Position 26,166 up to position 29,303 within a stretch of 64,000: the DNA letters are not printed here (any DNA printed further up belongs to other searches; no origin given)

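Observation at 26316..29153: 945-aa secreted protein: large uncharacterised domain fused to a C-terminal class-I cytochrome c, first coding gene of the oxyanion operon after the barrel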

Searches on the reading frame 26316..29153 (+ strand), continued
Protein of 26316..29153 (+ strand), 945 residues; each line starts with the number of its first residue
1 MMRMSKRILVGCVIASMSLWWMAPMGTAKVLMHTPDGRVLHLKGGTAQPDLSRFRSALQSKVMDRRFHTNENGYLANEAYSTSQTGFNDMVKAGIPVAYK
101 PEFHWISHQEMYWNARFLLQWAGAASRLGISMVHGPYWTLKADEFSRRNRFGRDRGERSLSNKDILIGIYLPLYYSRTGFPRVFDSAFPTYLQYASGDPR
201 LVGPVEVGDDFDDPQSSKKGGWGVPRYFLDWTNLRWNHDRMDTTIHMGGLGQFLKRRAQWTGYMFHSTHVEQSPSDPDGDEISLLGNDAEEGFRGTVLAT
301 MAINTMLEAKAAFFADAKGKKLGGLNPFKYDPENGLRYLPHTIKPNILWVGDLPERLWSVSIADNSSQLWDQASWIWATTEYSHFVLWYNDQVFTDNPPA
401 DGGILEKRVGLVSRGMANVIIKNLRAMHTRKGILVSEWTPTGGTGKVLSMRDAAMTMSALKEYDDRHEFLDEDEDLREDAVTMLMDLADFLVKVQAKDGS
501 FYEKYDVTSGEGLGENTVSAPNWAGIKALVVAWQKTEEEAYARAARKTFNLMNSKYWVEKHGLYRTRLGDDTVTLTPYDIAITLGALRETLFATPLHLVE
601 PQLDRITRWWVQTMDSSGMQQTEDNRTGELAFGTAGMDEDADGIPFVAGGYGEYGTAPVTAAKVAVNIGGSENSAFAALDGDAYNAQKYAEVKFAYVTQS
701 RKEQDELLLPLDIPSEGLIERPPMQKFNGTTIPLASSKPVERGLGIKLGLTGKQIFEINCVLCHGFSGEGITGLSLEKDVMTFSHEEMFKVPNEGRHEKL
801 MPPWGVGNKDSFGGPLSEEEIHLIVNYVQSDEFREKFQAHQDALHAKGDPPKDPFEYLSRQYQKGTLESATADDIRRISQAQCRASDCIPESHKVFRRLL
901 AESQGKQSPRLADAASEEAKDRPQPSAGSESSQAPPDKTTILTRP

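Call 10: find_encoding_contigs(protein=P0102, flank=10000, max_places=2)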
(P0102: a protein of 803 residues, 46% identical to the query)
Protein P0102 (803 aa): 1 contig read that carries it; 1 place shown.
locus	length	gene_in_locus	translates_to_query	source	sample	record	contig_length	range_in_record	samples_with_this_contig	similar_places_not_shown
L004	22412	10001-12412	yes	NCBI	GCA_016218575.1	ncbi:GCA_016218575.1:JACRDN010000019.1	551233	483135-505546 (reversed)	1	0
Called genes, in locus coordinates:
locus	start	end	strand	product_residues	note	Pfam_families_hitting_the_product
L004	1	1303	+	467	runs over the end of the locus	PF26314:MptA_B_family, PF09594:GT87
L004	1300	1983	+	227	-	PF00535:Glycos_transf_2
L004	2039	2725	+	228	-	PF01983:CofC (weak), PF09837:DUF2064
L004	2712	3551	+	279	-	PF04784:DUF547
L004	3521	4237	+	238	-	PF09335:VTT_dom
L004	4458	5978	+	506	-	PF01262:AlaDh_PNT_C (faint), PF01134:GIDA (weak), PF03486:HI0933_like (faint), PF07992:Pyr_redox_2, PF13450:NAD_binding_8 (faint), PF13738:Pyr_redox_3 (faint), PF00070:Pyr_redox, PF02852:Pyr_redox_dim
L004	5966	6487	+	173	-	PF00578:AhpC-TSA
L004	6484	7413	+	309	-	PF01734:Patatin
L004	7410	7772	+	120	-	PF02635:DsrE (weak)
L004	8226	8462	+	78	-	-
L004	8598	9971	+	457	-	-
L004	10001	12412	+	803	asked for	PF13442:Cytochrome_CBB3, PF00034:Cytochrom_C (faint)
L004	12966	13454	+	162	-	PF02082:Rrf2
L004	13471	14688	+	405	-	-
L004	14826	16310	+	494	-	PF07690:MFS_1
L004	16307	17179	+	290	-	PF00034:Cytochrom_C (faint), PF13442:Cytochrome_CBB3 (faint)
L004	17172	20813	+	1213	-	PF00384:Molybdopterin, PF28599:NarG_dom_V, PF01568:Molydop_binding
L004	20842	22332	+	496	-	PF12797:Fer4_2 (faint), PF12838:Fer4_7, PF13237:Fer4_10, PF13247:Fer4_11, PF14711:Nitr_red_bet_C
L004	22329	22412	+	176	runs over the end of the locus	PF02613:Nitrate_red_del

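Call 12: find_encoding_contigs(protein=P0002, flank=10000, max_places=1)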
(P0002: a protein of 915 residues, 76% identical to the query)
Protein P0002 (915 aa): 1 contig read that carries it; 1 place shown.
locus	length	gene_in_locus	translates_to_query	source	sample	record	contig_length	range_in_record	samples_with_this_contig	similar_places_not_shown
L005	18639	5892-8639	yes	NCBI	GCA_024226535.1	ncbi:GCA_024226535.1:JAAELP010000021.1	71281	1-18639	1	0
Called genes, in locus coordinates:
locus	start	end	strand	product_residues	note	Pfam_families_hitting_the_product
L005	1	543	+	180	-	PF01012:ETF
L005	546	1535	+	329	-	PF01012:ETF, PF00766:ETF_alpha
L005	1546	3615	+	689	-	PF13237:Fer4_10, PF13183:Fer4_8, PF13187:Fer4_9, PF02754:CCG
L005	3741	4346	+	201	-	PF00989:PAS, PF00196:GerE, PF04545:Sigma70_r4 (weak), PF08281:Sigma70_r4_2 (weak)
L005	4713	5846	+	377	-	-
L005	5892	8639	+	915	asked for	PF00034:Cytochrom_C (faint), PF13442:Cytochrome_CBB3 (weak)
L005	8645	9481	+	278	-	PF09430:EMC7_beta-sandw (weak), PF13620:CarboxypepD_reg (faint)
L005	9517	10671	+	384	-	PF03150:CCP_MauG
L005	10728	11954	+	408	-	PF03150:CCP_MauG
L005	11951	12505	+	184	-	-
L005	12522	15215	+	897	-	PF18465:Rieske_3, PF00384:Molybdopterin, PF01568:Molydop_binding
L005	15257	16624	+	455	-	PF16930:Porin_5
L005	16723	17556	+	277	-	PF00034:Cytochrom_C (weak), PF13442:Cytochrome_CBB3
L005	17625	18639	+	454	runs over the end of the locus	PF00115:COX1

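Call 13: find_encoding_contigs(protein=P0012, flank=10000, max_places=1)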
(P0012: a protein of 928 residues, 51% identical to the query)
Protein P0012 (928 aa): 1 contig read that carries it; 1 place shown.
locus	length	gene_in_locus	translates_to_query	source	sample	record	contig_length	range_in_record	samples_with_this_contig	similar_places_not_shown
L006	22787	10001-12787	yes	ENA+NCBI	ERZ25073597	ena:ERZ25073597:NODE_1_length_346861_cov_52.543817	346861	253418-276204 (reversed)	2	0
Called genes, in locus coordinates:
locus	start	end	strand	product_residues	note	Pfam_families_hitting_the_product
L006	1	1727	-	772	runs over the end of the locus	PF18364:Molybdopterin_N, PF00384:Molybdopterin, PF01568:Molydop_binding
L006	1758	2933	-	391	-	PF02515:CoA_transf_3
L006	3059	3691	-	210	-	PF02798:GST_N, PF13417:GST_N_3, PF13409:GST_N_2, PF14497:GST_C_3 (weak), PF00043:GST_C (weak), PF13410:GST_C_2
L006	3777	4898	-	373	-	PF01717:Meth_synt_2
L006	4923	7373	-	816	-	PF00890:FAD_binding_2 (weak), PF01266:DAO, PF16350:FAO_M, PF01571:GCV_T, PF08669:GCV_T_C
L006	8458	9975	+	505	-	-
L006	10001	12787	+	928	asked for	PF00034:Cytochrom_C (weak), PF13442:Cytochrome_CBB3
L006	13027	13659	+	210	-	PF13442:Cytochrome_CBB3 (faint), PF00034:Cytochrom_C (faint)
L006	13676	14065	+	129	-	PF13442:Cytochrome_CBB3, PF00034:Cytochrom_C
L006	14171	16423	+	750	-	-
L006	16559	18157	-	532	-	PF06253:MTTB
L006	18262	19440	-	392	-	PF00155:Aminotran_1_2, PF01053:Cys_Met_Meta_PP (weak)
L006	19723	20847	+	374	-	PF03150:CCP_MauG, PF00034:Cytochrom_C (faint)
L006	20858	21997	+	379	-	PF00034:Cytochrom_C (faint), PF03150:CCP_MauG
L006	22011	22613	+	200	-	PF00355:Rieske (weak)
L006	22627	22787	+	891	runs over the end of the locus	PF18465:Rieske_3, PF00384:Molybdopterin, PF01568:Molydop_binding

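Call 14: find_encoding_contigs(protein=P0007, flank=10000, max_places=1)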
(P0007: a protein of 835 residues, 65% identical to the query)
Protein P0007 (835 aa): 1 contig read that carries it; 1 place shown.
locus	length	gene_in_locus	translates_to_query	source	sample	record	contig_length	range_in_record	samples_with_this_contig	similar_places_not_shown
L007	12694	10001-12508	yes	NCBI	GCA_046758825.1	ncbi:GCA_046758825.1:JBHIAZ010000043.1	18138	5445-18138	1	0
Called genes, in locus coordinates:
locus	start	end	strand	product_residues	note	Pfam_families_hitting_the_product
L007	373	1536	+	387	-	PF16983:MFS_MOT1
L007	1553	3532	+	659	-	PF00330:Aconitase, PF00694:Aconitase_C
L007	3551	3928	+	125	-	PF00072:Response_reg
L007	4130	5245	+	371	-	PF00890:FAD_binding_2 (faint), PF00899:ThiF (weak), PF01266:DAO, PF07992:Pyr_redox_2 (faint), PF12831:FAD_oxidored (weak), PF13738:Pyr_redox_3 (faint)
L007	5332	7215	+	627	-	PF01590:GAF, PF13185:GAF_2, PF13492:GAF_3, PF13185:GAF_2, PF01590:GAF, PF07730:HisKA_3, PF13581:HATPase_c_2 (faint), PF02518:HATPase_c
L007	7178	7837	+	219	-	PF00072:Response_reg, PF08281:Sigma70_r4_2, PF04545:Sigma70_r4 (faint), PF00196:GerE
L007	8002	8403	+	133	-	PF00072:Response_reg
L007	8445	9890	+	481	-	-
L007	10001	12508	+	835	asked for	PF00034:Cytochrom_C (weak), PF13442:Cytochrome_CBB3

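Call 26: find_related_loci(query=A1, collection=genome_contigs, flank=10000)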
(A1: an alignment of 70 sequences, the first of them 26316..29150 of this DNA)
Query A1 (945 aa) in genome_contigs; peptide patterns used: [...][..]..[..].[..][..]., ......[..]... (x = any residue, [..] = any of these).
49 stretches matched a pattern; 36 encode a relative of the query (tblastn E <= 1e-3); 34 distinct loci.
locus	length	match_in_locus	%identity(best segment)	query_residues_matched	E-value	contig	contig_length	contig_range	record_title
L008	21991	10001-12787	71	2-918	0e+0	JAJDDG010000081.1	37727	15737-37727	MAG: Phycisphaerales bacterium isolate OFTM74 OFTM74_80, whole genome shotgun sequence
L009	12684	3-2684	73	50-935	0e+0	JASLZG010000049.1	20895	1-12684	MAG: Lentisphaeria bacterium isolate ETNP2_MAG_64 NODE_49_length_20895_cov_3.755644, whole genome shotgun sequence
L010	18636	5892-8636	76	4-918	0e+0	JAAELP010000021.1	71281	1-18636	MAG: Planctomycetota bacterium isolate Bpl_8 BplG_CONTIG305483, whole genome shotgun sequence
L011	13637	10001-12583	54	8-877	0e+0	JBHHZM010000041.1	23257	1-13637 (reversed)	MAG: Alphaproteobacteria bacterium isolate Maj_1_bin.23 NODE_933_length_23257_cov_13.916947, whole genome shotgun sequen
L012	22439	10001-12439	53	27-833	0e+0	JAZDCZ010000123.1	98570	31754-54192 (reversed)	MAG: Gemmatimonadota bacterium isolate LQ108M_Bin_24 LQ108M_Bin_24_scaffold_123, whole genome shotgun sequence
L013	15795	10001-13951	51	1-878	0e+0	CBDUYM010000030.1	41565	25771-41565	MAG TPA_asm: uncultured Alphaproteobacteria bacterium isolate SRR22302374_binner123_Refined_59 genome assembly, contig:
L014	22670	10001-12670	50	3-904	0e+0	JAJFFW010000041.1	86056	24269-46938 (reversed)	MAG: Parvularculaceae bacterium isolate OFTM380 OFTM380_40, whole genome shotgun sequence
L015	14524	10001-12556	51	22-878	0e+0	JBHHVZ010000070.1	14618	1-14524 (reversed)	MAG: Parvularculaceae bacterium isolate S.3.sp3_bin.21 NODE_452_length_14618_cov_8.538419, whole genome shotgun sequence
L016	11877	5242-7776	52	4-835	0e+0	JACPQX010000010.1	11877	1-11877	MAG: Candidatus Methylomirabilis oxygeniifera isolate NC_groundwater_664_Ag_B-0.1um_62_56 B_1_S1_Biohub_coassembly_k141_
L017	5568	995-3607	49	1-880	0e+0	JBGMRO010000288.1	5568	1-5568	MAG: Thiohalomonadales bacterium isolate N04_metabat2_bin.16 NODE_10350_length_5568_cov_5.590060, whole genome shotgun s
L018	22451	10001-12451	51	26-833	0e+0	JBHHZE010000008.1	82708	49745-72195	MAG: Gemmatimonadales bacterium isolate Maj_1_bin.59 NODE_48_length_82708_cov_8.186115, whole genome shotgun sequence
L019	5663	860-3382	49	7-860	0e+0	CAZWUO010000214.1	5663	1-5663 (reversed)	MAG TPA_asm: uncultured Ectothiorhodospiraceae bacterium isolate SRP128015_co3_147 genome assembly, contig: NODE_19342_l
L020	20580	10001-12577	48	4-873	0e+0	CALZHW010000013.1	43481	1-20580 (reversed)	MAG: uncultured Ectothiorhodospiraceae bacterium isolate FCS_M_Gamma_062.3 genome assembly, contig: NODE_46_length_43481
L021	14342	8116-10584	48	32-833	0e+0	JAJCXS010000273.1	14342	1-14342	MAG: Acidobacteriota bacterium isolate OFTM137 OFTM137_272, whole genome shotgun sequence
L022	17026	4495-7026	48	28-860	0e+0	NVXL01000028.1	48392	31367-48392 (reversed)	MAG: Alteromonadaceae bacterium isolate NORP12 Contig_source1383C_1721, whole genome shotgun sequence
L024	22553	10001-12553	45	5-860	0e+0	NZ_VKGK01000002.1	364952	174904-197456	Shewanella hanedai strain JCM 20706 NODE_2_length_364952_cov_44.689530, whole genome shotgun sequence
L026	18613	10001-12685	45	1-897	0e+0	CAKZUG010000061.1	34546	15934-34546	MAG: uncultured Saccharophagus sp. isolate L3_Bin_METABAT__73_1 genome assembly, contig: c_000000824519, whole genome sh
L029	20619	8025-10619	50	28-885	0e+0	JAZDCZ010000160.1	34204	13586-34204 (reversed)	MAG: Gemmatimonadota bacterium isolate LQ108M_Bin_24 LQ108M_Bin_24_scaffold_160, whole genome shotgun sequence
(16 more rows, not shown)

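Call 29: predict_structure(alignment_id=A1)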
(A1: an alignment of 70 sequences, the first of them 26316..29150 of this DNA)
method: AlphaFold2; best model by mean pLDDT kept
length: 945 residues; sequences in the alignment: 70
mean_pLDDT: 90.1   pTM: 0.90
mean pLDDT of the five models: 90.1, 89.8, 89.5, 89.1, 89.1
residues with pLDDT >= 90: 699; 70-90: 165; 50-70: 35; < 50: 46
segments of 3 or more residues with pLDDT < 50: 1-4, 20-27, 910-912, 914-919, 922-945
pLDDT, mean of each block of 10 residues (from residue 1): 57 64 49 85 88 97 98 98 97 97 95 94 89 91 86 66 88 85 66 96 96 88 91 91 97 97 90 76 87 92 97 97 96 97 89 78 98 98 93 88 91 97 98 98 98 99 93 95 99 98 98 97 99 98 99 98 98 98 99 97 98 98 94 95 96 96 98 96 97 96 96 95 95 96 96 97 90 80 91 93 96 96 97 92 87 93 89 95 89 94 80 48 39 35 37
secondary structure, 60 per line:
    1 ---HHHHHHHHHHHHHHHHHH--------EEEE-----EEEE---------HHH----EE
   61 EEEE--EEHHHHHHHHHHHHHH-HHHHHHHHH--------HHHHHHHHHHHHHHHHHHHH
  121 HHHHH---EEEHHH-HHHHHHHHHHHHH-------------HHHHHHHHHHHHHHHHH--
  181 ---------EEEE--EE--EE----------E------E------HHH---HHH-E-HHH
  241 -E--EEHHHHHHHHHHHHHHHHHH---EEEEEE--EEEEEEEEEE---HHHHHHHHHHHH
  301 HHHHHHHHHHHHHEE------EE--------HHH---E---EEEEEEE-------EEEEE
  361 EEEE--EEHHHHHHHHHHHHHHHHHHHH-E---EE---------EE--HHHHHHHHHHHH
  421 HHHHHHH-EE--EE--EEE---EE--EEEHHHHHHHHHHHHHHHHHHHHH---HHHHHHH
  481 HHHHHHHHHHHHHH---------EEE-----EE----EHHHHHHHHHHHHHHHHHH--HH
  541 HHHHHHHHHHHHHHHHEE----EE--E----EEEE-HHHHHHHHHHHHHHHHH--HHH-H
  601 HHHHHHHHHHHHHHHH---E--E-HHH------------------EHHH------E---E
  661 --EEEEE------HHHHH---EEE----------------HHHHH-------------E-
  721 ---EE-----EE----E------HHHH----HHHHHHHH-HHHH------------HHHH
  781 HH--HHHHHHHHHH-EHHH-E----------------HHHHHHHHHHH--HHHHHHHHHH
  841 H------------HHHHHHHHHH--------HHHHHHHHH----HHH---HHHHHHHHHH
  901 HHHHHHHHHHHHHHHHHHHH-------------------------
elements in order (helices of 4 or more, strands of 3 or more residues): H4-21 E30-33 E39-42 E59-64 H69-82 H84-92 H101-125 E129-131 H136-148 H162-178 E190-193 H247-264 E268-273 E276-285 H289-313 E342-348 E356-364 H369-388 H409-427 E437-439 E447-449 H450-470 H474-494 E504-506 H519-536 H539-556 E572-575 H577-593 H600-616 E663-667 H674-678 E682-684 H701-705 H744-747 H752-759 H761-764 H777-782 H785-794 H818-828 H831-841 H854-863 H872-880 H891-920

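Call 32: fold_search(model_id=the predicted structure, library=pdb)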
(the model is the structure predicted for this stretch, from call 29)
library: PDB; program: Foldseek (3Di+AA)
matches with E <= 10: 556; with E <= 0.001: 19
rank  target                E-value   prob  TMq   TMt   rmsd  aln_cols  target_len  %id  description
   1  3wkf                  9.3e-05  1.00  0.19  0.37  17.1       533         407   12  Crystal structure of cellobiose 2-epimerase (released 2013-12-25)
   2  6f04                  1.3e-04  1.00  0.18  0.37  16.4       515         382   11  N-acetylglucosamine-2-epimerase (released 2018-09-26)
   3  9l8i_A                1.7e-04  1.00  0.18  0.36  17.3       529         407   12  Rhodothermus marines cellobiose 2-epimerase RmCE in complex with mannobiose (released 2025-07-23)
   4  8wbu                  2.4e-04  1.00  0.20  0.45   5.4       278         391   11  The crystal structure of circular mannose with mutant H247F of the cellobiose 2-epimerase from Caldicellulosiruptor sacc (released 2023-10-25)
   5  3wkg_A                2.5e-04  1.00  0.28  0.59  10.9       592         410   11  Crystal structure of cellobiose 2-epimerase in complex with glucosylmannose (released 2013-12-25)
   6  5zig_A                2.5e-04  1.00  0.22  0.47  13.8       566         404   12  The Structure of cellobiose 2-epimerase from Spirochaeta thermophila DSM 6192 (released 2019-04-10)
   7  5zig_D                2.6e-04  1.00  0.22  0.47   8.9       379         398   13  The Structure of cellobiose 2-epimerase from Spirochaeta thermophila DSM 6192 (released 2019-04-10)
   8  4z4l                  3.4e-04  1.00  0.20  0.45   5.3       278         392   11  Crystal Structure of cellobiose 2-epimerase from Caldicellulosiruptor saccharolyticus DSM 8903 (released 2016-04-13)
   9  3gt5                  3.8e-04  1.00  0.20  0.45   4.6       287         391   12  Crystal structure of an N-acetylglucosamine 2-epimerase family protein from Xylella fastidiosa (released 2009-04-14)
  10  5zhb_B                3.8e-04  1.00  0.16  0.35  12.9       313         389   13  Structure of Cellobiose 2-Epimerase from Bacillus thermoamylovorans B4167 (released 2019-06-19)
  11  7d5g_A                5.4e-04  1.00  0.21  0.47   5.2       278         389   12  Crystal structure of the CsCE with ligand to have a insight into the catalytic mechanism (released 2021-12-01)
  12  4z4j                  5.4e-04  1.00  0.20  0.44   5.4       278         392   12  Crystal Structure of cellobiose 2-epimerase from Caldicellulosiruptor saccharolyticus DSM 8903 (released 2016-04-13)
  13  8h1l_B                5.4e-04  1.00  0.20  0.41   5.2       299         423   12  Crystal structure of glucose-2-epimerase in complex with D-Glucitol from Runella slithyformis Runsl_4512 (released 2023-07-12)
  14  8h1n                  5.4e-04  1.00  0.17  0.32  14.1       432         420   11  Crystal structure of glucose-2-epimerase mutant_D254A in complex with D-Glucitol from Runella slithyformis Runsl_4512 (released 2023-07-12)
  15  3vw5_A                6.2e-04  1.00  0.22  0.50   9.3       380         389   11  Crystal structure of sugar epimerase from ruminal bacterium (released 2013-06-26)
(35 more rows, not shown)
